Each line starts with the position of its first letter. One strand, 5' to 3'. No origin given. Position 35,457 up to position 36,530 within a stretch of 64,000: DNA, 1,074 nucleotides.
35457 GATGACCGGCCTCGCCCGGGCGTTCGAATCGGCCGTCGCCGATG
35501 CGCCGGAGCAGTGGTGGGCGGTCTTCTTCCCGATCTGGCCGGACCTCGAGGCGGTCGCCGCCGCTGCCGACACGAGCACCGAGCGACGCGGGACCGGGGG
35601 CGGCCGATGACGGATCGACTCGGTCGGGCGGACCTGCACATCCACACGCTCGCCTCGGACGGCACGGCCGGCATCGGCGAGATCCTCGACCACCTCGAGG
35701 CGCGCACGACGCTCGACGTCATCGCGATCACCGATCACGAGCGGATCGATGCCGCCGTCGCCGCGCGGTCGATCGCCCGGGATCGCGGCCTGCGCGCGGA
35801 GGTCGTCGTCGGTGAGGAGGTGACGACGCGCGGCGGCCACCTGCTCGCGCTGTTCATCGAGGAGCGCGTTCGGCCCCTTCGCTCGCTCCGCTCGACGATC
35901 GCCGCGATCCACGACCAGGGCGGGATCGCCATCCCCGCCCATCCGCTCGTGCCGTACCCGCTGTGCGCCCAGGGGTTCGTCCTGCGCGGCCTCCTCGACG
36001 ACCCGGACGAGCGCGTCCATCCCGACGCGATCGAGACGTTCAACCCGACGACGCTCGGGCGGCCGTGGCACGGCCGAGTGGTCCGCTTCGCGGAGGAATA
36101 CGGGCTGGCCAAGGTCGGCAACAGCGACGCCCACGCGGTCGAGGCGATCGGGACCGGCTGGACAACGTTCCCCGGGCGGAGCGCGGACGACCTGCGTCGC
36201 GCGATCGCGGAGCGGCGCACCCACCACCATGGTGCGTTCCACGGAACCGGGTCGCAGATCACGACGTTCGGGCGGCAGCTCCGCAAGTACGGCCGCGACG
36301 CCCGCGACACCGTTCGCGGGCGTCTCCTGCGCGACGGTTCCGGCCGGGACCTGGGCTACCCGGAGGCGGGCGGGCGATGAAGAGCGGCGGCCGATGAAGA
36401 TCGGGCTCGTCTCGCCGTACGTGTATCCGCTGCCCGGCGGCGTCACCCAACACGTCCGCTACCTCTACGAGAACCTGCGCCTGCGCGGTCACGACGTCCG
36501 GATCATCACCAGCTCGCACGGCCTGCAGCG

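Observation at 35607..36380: PHP phosphoesterase embedded in the PIP-synthase/ino1/PimA operon: a candidate PIP phosphatase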

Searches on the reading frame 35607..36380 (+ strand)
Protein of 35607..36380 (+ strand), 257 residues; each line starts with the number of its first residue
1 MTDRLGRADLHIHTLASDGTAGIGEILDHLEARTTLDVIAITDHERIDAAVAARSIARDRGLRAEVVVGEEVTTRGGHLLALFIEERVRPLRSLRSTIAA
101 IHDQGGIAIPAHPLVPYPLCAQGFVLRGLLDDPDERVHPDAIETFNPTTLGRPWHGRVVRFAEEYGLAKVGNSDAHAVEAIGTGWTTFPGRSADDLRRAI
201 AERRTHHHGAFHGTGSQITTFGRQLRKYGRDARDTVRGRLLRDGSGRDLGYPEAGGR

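Call 6: search_protein_families(library=pfam, proteins=[window:35607-36380:+], max_evalue=0.01)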
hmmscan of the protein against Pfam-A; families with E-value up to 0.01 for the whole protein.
window:35607-36380:+ (257 aa): 2 families
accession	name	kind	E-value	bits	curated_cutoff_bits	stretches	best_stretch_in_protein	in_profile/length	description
PF13263.12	PHP_C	-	3.7e-15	55.7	21.3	1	154-205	3-56/56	PHP-associated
PF02811.25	PHP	-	0.00063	20.6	26.4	1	9-75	1-66/164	PHP domain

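Call 8: search_protein_families(library=ncbifam, proteins=[window:35607-36380:+], max_evalue=0.01)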
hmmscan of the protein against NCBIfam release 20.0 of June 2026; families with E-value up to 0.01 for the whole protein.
window:35607-36380:+ (257 aa): 8 families
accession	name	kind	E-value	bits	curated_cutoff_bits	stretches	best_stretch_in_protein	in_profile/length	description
NF038032.1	CehA_McbA_metalo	domain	4.4e-19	69.1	80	1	7-181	4-184/315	CehA/McbA family metallohydrolase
NF047791.1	RNaseRnm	equivalog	1.6e-11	44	375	1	8-75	3-69/275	RNase RNM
NF041577.1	nside_bi_sphtase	equivalog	2.6e-09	36.7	400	1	8-73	4-66/276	3',5'-nucleoside bisphosphate phosphatase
NF045780.1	TrlF_fam_ATP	equivalog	1.4e-06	27.3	350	1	7-86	7-99/944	TrlF family AAA-like ATPase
NF041661.1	Cycl_ph_dihydrol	equivalog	6.4e-06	25.7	500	0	9-73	1-62/259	phosphoribosyl 1,2-cyclic phosphate 1,2-diphosphodiesterase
NF006375.0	PRK08609.1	equivalog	0.00049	18.8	426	1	7-47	336-375/571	DNA polymerase/3'-5' exonuclease PolX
NF004981.0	PRK06361.1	equivalog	0.0015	18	117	0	8-73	2-72/217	histidinol phosphate phosphatase domain-containing protein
NF005928.0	PRK07945.1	equivalog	0.0031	16.9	250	1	6-46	98-137/337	PHP domain-containing protein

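Call 9: search_solved_structures(query=window:35607-36380:+, max_evalue=1, show_alignments=2)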
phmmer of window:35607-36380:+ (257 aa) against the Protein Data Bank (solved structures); distinct sequences matched with E-value up to 1: 5.
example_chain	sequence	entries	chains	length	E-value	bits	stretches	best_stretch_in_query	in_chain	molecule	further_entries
9etk_A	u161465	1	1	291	9.1e-08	35.1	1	7-75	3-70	Metal-dependent phosphoesterases (PHP family)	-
7ug9_A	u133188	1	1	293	6.9e-05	25.6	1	9-75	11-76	5'-3' exoribonuclease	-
2anu_A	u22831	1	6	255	0.0001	25.1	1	8-45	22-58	hypothetical protein TM0559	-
2yb1_A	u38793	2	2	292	0.011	18.4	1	7-77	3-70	AMIDOHYDROLASE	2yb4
3lot_A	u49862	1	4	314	0.076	15.7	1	29-115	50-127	uncharacterized protein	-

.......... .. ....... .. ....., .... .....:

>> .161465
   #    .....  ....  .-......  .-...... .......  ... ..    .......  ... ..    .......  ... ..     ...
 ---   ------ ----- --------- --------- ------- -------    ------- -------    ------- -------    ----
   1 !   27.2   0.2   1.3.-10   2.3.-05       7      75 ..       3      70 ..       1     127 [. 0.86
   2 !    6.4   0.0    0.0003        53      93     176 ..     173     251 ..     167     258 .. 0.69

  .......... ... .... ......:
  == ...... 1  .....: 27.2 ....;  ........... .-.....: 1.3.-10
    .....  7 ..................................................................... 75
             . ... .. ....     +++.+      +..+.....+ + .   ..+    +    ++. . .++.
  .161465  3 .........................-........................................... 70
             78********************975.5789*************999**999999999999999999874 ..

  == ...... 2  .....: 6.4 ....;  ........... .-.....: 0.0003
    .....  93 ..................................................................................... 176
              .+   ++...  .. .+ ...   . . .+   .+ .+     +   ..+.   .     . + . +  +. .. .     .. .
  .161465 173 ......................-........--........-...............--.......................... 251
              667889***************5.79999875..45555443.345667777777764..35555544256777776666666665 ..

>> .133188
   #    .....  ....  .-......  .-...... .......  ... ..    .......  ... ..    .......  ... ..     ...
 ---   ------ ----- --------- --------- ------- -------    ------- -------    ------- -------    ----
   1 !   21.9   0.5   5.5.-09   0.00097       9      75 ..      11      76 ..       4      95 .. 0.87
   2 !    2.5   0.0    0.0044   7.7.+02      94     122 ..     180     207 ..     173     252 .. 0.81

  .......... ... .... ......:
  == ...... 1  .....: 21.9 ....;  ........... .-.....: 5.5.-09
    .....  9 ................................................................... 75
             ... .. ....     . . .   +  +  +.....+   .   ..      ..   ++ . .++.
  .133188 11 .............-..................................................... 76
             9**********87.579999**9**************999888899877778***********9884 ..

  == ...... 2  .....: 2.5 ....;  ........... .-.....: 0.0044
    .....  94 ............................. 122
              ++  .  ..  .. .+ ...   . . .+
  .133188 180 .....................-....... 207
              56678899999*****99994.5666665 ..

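Call 15: find_homologous_proteins(query=window:35607-36380:+, max_evalue=1e-10)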
Query window:35607-36380:+ (257 aa): 5320 proteins with E <= 1e-10 among 8000 candidates; the best 120 are listed.
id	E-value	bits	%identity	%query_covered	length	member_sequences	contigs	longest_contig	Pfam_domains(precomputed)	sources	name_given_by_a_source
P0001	8.5e-161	551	96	100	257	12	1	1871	PF13263.13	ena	-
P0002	5.2e-146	503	88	98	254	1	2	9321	PF13263.13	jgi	jgi:hypothetical protein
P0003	4.3e-143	493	87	100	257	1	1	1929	PF13263.13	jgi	jgi:hypothetical protein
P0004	1.1e-142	492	86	100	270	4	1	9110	PF13263.13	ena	-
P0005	1.7e-142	491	87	98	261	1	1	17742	PF13263.13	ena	-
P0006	4.4e-142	490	87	98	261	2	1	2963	PF13263.13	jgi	jgi:predicted metal-dependent phosphoesterase TrpH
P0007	3.0e-141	487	86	100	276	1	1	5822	PF13263.13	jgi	-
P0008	2.1e-136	471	82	98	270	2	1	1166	PF13263.13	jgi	jgi:predicted metal-dependent phosphoesterase TrpH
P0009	8.0e-136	470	81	98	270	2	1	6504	PF13263.13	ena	-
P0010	2.3e-135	468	84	98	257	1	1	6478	PF13263.13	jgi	jgi:predicted metal-dependent phosphoesterase TrpH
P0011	1.2e-134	466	81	100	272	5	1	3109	PF13263.13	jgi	jgi:predicted metal-dependent phosphoesterase TrpH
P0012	2.7e-134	465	82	98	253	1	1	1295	PF13263.13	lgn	-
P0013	1.7e-133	462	81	98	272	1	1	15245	PF13263.13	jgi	jgi:predicted metal-dependent phosphoesterase TrpH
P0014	6.7e-133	460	83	98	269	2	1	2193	PF13263.13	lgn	-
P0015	1.7e-132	459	81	99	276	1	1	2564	PF13263.13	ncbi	-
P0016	3.1e-132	458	80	99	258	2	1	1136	PF13263.13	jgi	jgi:predicted metal-dependent phosphoesterase TrpH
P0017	3.2e-132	458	81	100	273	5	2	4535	PF13263.13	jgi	jgi:predicted metal-dependent phosphoesterase TrpH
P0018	3.8e-132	458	81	99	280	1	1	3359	PF13263.13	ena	-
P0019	4.3e-132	457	81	100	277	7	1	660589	PF13263.13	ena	-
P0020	5.0e-132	457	79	100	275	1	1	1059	PF13263.13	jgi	jgi:predicted metal-dependent phosphoesterase TrpH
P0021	6.7e-132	457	80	100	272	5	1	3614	PF13263.13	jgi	jgi:predicted metal-dependent phosphoesterase TrpH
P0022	7.0e-132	457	81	100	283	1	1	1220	PF13263.13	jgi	-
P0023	7.3e-132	457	79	100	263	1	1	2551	PF13263.13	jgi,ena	jgi:predicted metal-dependent phosphoesterase TrpH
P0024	1.3e-131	456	79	100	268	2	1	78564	PF13263.13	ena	-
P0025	1.4e-131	456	79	98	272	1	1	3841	PF13263.13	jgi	jgi:hypothetical protein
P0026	1.4e-131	456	81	100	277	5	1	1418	PF13263.13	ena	-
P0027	1.7e-131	455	81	100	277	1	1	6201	PF13263.13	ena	-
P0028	2.4e-131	455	80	100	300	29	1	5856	PF13263.13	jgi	jgi:predicted metal-dependent phosphoesterase TrpH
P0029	3.9e-131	454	80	100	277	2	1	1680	PF13263.13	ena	-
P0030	4.1e-131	454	81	98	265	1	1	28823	PF13263.13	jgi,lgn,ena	-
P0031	4.1e-131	454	80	100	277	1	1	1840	PF13263.13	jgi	-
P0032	4.6e-131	454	81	100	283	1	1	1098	PF13263.13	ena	-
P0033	6.2e-131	454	81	98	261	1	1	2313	PF13263.13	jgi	jgi:predicted metal-dependent phosphoesterase TrpH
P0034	8.3e-131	453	79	100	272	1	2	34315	PF13263.13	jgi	jgi:predicted metal-dependent phosphoesterase TrpH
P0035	8.3e-131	453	80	100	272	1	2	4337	PF13263.13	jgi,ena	jgi:predicted metal-dependent phosphoesterase TrpH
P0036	9.6e-131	453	81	100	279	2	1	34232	PF13263.13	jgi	jgi:hypothetical protein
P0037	1.1e-130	453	80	100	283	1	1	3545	PF13263.13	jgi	jgi:predicted metal-dependent phosphoesterase TrpH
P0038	1.6e-130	452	80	100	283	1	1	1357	PF13263.13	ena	-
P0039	2.3e-130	452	80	99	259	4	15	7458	PF13263.13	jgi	jgi:predicted metal-dependent phosphoesterase TrpH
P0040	2.6e-130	451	80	98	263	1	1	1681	PF13263.13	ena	-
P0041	2.8e-130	451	80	100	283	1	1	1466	PF13263.13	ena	-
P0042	2.8e-130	451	80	100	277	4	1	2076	PF13263.13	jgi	jgi:predicted metal-dependent phosphoesterase TrpH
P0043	2.8e-130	451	79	100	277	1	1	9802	PF13263.13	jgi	jgi:predicted metal-dependent phosphoesterase TrpH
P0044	2.8e-130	451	80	98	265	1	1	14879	PF13263.13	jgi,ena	-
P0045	2.8e-130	451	80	100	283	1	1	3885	PF13263.13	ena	-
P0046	3.9e-130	451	80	100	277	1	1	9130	PF13263.13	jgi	jgi:predicted metal-dependent phosphoesterase TrpH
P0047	3.9e-130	451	80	100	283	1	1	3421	PF13263.13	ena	-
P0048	3.9e-130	451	80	100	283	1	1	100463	PF13263.13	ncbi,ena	-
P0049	4.3e-130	451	80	100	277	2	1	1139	PF13263.13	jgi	-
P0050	4.8e-130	451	79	100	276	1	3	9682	PF13263.13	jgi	jgi:predicted metal-dependent phosphoesterase TrpH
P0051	5.0e-130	451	80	100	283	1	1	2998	PF13263.13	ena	-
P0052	5.0e-130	451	79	100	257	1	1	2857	PF13263.13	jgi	jgi:hypothetical protein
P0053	6.1e-130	450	81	100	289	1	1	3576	PF13263.13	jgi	jgi:predicted metal-dependent phosphoesterase TrpH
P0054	6.7e-130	450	79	100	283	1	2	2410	PF13263.13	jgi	-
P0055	6.7e-130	450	79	100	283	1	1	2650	PF13263.13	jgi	jgi:predicted metal-dependent phosphoesterase TrpH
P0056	7.6e-130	450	80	100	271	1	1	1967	PF13263.13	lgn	-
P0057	8.2e-130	450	81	98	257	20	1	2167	PF13263.13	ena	-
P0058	8.3e-130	450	81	100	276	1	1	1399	PF13263.13,PF02811.27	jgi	-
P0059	8.6e-130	450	79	100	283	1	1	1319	PF13263.13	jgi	jgi:predicted metal-dependent phosphoesterase TrpH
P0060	9.0e-130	450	79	100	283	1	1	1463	PF13263.13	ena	-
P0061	9.5e-130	450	80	100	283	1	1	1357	PF13263.13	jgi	jgi:predicted metal-dependent phosphoesterase TrpH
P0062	9.9e-130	450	81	100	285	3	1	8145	PF13263.13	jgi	jgi:hypothetical protein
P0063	1.0e-129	450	80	100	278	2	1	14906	PF13263.13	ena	-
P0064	1.1e-129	449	79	100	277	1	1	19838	PF13263.13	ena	-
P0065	1.4e-129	449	80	100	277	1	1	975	PF13263.13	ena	-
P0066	1.5e-129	449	81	98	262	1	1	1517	PF13263.13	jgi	-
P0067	1.5e-129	449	78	100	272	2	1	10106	PF13263.13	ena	-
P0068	1.6e-129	449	79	100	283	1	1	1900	PF13263.13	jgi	jgi:predicted metal-dependent phosphoesterase TrpH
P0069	2.0e-129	449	80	100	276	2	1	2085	PF13263.13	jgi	jgi:predicted metal-dependent phosphoesterase TrpH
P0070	2.2e-129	448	79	100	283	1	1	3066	PF13263.13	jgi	-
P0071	2.5e-129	448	79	100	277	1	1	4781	PF13263.13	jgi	jgi:predicted metal-dependent phosphoesterase TrpH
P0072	2.7e-129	448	80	98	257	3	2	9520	PF13263.13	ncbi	-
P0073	2.8e-129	448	81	100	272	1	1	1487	PF13263.13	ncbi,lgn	-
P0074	2.9e-129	448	78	100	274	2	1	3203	PF13263.13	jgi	jgi:predicted metal-dependent phosphoesterase TrpH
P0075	3.0e-129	448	81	100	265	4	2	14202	PF13263.13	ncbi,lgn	-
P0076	3.6e-129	448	80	98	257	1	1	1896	PF13263.13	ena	-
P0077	3.6e-129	448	79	100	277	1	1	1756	PF13263.13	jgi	jgi:predicted metal-dependent phosphoesterase TrpH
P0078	4.0e-129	448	79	100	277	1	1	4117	PF13263.13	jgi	jgi:predicted metal-dependent phosphoesterase TrpH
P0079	4.0e-129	448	78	100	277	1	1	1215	PF13263.13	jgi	jgi:predicted metal-dependent phosphoesterase TrpH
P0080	4.2e-129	448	79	100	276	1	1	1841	PF13263.13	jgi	jgi:hypothetical protein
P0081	5.0e-129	447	78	100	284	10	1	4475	PF13263.13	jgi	jgi:predicted metal-dependent phosphoesterase TrpH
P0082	5.4e-129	447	79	98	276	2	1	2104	PF13263.13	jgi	jgi:predicted metal-dependent phosphoesterase TrpH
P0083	5.4e-129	447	80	99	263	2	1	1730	PF13263.13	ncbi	-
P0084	5.5e-129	447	79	100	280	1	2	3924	PF13263.13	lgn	-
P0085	5.8e-129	447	79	98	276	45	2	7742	PF13263.13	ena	-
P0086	6.1e-129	447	80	98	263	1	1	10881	PF13263.13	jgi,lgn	jgi:predicted metal-dependent phosphoesterase TrpH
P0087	6.3e-129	447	79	100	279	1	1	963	PF13263.13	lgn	-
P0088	6.7e-129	447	79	98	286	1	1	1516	PF13263.13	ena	-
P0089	6.9e-129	447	79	100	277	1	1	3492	PF13263.13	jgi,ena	-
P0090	7.2e-129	447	80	100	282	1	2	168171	PF13263.13,PF02811.27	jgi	jgi:hypothetical protein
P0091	7.8e-129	447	79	100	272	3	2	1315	PF13263.13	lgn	-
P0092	8.1e-129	447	80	100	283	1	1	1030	PF13263.13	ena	-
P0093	8.6e-129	447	79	98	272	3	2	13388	PF13263.13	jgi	jgi:predicted metal-dependent phosphoesterase TrpH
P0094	1.0e-128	446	80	98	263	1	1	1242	PF13263.13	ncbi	-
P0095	1.1e-128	446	80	98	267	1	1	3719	PF13263.13,PF02811.27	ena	-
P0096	1.1e-128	446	78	100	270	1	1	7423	PF13263.13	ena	-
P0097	1.2e-128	446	80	100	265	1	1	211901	PF13263.13,PF02811.27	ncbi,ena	-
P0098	1.2e-128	446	79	100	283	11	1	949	PF13263.13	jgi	-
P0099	1.4e-128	446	79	100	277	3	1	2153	PF13263.13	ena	-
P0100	1.9e-128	445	79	100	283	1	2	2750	PF13263.13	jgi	-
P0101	2.1e-128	445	79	100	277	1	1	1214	PF13263.13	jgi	-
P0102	2.1e-128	445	79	100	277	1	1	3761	PF13263.13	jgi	jgi:predicted metal-dependent phosphoesterase TrpH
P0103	2.3e-128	445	78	100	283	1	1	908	PF13263.13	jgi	jgi:predicted metal-dependent phosphoesterase TrpH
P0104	2.4e-128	445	80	100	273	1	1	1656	PF13263.13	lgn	-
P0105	3.3e-128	445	79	100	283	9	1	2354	PF13263.13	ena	-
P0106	3.5e-128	445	80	100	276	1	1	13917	PF13263.13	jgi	jgi:predicted metal-dependent phosphoesterase TrpH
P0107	3.9e-128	444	77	98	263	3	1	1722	PF13263.13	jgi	jgi:predicted metal-dependent phosphoesterase TrpH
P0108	4.0e-128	444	78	100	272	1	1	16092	PF13263.13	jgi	jgi:predicted metal-dependent phosphoesterase TrpH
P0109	4.1e-128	444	78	98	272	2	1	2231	PF13263.13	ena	-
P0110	5.2e-128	444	78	98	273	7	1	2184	PF13263.13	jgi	jgi:hypothetical protein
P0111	6.0e-128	444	79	100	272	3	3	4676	PF13263.13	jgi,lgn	jgi:predicted metal-dependent phosphoesterase TrpH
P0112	6.2e-128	444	79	98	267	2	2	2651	PF13263.13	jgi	jgi:predicted metal-dependent phosphoesterase TrpH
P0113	6.2e-128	444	79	100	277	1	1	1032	PF13263.13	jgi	jgi:predicted metal-dependent phosphoesterase TrpH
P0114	6.5e-128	444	79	100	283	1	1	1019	PF13263.13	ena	-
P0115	6.6e-128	444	77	99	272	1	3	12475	PF13263.13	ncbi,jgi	jgi:predicted metal-dependent phosphoesterase TrpH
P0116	6.8e-128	444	79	100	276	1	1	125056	PF13263.13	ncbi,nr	ncbi:MAG TPA: PHP-associated domain-containing protein [Candidatus Limnocylindrales bacterium]|nr:PH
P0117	7.8e-128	443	80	100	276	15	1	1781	PF13263.13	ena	-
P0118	8.3e-128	443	78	100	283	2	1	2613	PF13263.13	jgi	jgi:predicted metal-dependent phosphoesterase TrpH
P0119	8.7e-128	443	79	96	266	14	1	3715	PF13263.13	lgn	-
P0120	9.8e-128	443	78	100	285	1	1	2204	PF13263.13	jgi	jgi:predicted metal-dependent phosphoesterase TrpH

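Call 19: find_related_loci(query=window:35607-36380:+, collection=genome_contigs, flank=6000)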
Query window:35607-36380:+ (257 aa) in genome_contigs; peptide patterns used: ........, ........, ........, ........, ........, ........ (x = any residue, [..] = any of these).
600 stretches matched a pattern (row limit reached: there are more); 276 encode a relative of the query (tblastn E <= 1e-3); the best 80 are kept; 80 distinct loci.
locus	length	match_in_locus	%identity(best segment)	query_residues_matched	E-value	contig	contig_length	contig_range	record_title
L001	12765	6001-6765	79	1-257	8e-131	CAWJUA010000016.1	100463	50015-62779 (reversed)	MAG: uncultured Chloroflexia bacterium isolate MFD08821.bin.2.74 genome assembly, contig: contig_27906, whole genome sho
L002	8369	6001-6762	77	1-254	2e-130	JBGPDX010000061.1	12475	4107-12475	MAG: Candidatus Limnocylindria bacterium isolate OBJ_0618_050_14 k141_225944_length_12475_cov_18.1002, whole genome shot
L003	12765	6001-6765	77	1-257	4e-125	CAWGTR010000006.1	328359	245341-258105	MAG: uncultured Chloroflexia bacterium isolate MFD03975.bin.2.87 genome assembly, contig: contig_140680, whole genome sh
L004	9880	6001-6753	78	1-252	6e-125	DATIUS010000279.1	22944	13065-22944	MAG TPA_asm: Candidatus Sulfomarinibacteraceae bacterium isolate SMAG_U15987 k141_83495, whole genome shotgun sequence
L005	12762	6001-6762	80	1-257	5e-125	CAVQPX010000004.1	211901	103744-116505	MAG: uncultured Chloroflexia bacterium isolate MFD09964.bin.2.86 genome assembly, contig: contig_20408, whole genome sho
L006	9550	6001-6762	77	1-257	1e-124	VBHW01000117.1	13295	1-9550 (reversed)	MAG: Chloroflexi bacterium isolate CF_114 14_1009_16_30cm_scaffold_52819, whole genome shotgun sequence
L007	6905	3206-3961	79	1-252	3e-124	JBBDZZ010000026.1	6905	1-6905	MAG: Chloroflexota bacterium isolate LejiaD_71_14 Lejia_D_15353_length_6905_cov_9, whole genome shotgun sequence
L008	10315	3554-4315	75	1-254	4e-124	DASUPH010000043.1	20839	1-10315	MAG TPA_asm: Candidatus Limnocylindrales bacterium isolate SMAG_U1649 k141_98261, whole genome shotgun sequence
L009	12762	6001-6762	76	1-255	6e-124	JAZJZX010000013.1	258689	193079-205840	MAG: Chloroflexota bacterium isolate ADI_H2L1_1_122_18_3-bin042_1 ADIH2L11_B042_1_000000000013, whole genome shotgun seq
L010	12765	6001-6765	77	1-256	2e-123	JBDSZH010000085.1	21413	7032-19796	MAG: Candidatus Limnocylindrales bacterium isolate cluster1_bin.81 k127_7589850, whole genome shotgun sequence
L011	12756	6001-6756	79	1-252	4e-123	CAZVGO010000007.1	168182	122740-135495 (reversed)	MAG TPA_asm: uncultured Anaerolineaceae bacterium isolate binchicken_co31_244 genome assembly, contig: k141_5054610, who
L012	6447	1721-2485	76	1-257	3e-123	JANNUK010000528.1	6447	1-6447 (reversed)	MAG: Chloroflexota bacterium isolate SOY_30_metabat_227 SOY_30_k141_3882169, whole genome shotgun sequence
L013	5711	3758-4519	76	1-257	1e-122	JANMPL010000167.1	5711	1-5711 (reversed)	MAG: Chloroflexota bacterium isolate OTE_51_metabat_464 OTE_51_k141_5206025, whole genome shotgun sequence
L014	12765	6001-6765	75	1-257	1e-121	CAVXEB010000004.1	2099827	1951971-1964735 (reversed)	MAG: uncultured Chloroflexia bacterium isolate MFD02242.bin.1.318 genome assembly, contig: contig_3474, whole genome sho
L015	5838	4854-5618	74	1-257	1e-121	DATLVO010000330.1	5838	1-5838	MAG TPA_asm: Verrucomicrobiia bacterium isolate SMAG_U13194 k141_342367, whole genome shotgun sequence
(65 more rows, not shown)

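Call 22: search_protein_representatives(protein=window:35607-36380:+)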
Query: 257 residues. Proteins with E-value up to 0.001 (for the whole library): 5022; up to 1e-10: 1626; up to 1e-30: 176. The best 150 are listed.
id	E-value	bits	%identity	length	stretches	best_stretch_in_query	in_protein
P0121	1.0e-117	408.6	75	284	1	3-253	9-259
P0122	7.9e-95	333.5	78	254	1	2-193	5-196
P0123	1.1e-85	303.5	78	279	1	3-178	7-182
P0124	1.1e-80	287.2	77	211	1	1-177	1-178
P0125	2.2e-75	269.8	64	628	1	5-237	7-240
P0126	6.3e-75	268.3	67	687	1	4-216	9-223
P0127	1.5e-70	254.0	63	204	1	67-253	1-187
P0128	2.0e-68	247.0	53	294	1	7-253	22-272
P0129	2.5e-68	246.7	80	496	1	57-194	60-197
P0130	3.4e-68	246.2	74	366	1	31-183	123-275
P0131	3.1e-66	239.8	52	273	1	2-254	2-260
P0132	4.3e-64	232.8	48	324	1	5-252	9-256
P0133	1.9e-63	230.7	75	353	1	57-192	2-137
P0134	2.3e-60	220.6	66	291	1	3-167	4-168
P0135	3.9e-59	216.6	79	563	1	20-155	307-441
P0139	6.6e-56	206.0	50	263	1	5-228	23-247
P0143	2.1e-54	201.1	59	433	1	35-220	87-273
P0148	6.1e-50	186.4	49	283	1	7-254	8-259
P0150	1.6e-49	185.1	46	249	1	5-221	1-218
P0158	2.5e-45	171.3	44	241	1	5-233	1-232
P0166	9.1e-43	162.9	46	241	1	5-225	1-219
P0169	2.4e-42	161.6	49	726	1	2-255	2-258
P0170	5.0e-42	160.5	45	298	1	4-213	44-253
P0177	1.0e-40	156.2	47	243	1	5-215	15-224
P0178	1.8e-40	155.4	44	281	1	3-205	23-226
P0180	3.8e-40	154.3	40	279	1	5-230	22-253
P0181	7.9e-40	153.3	46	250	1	5-205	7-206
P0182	8.7e-40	153.2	39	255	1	4-206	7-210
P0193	6.7e-39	150.3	42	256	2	5-115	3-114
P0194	8.1e-39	150.0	61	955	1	4-168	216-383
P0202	1.0e-37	146.4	38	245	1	5-229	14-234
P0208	2.7e-37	145.0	46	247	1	1-211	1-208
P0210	3.7e-37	144.6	51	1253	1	4-200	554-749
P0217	1.8e-36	142.3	46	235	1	5-208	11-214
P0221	6.6e-36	140.4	38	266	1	4-229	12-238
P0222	7.5e-36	140.3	37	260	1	5-211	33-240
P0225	8.4e-36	140.1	44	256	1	5-206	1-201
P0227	1.0e-35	139.8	37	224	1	5-216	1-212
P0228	1.3e-35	139.5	36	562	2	9-192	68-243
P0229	1.6e-35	139.2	43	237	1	5-206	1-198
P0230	1.6e-35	139.2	40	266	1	4-211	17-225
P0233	3.0e-35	138.3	41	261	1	5-212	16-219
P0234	3.2e-35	138.2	38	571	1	3-205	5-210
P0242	1.2e-34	136.3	39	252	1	3-232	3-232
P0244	1.4e-34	136.1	38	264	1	5-239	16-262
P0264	2.6e-33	131.9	38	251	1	5-235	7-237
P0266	3.3e-33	131.6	43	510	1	6-227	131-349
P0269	4.5e-33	131.2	48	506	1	18-254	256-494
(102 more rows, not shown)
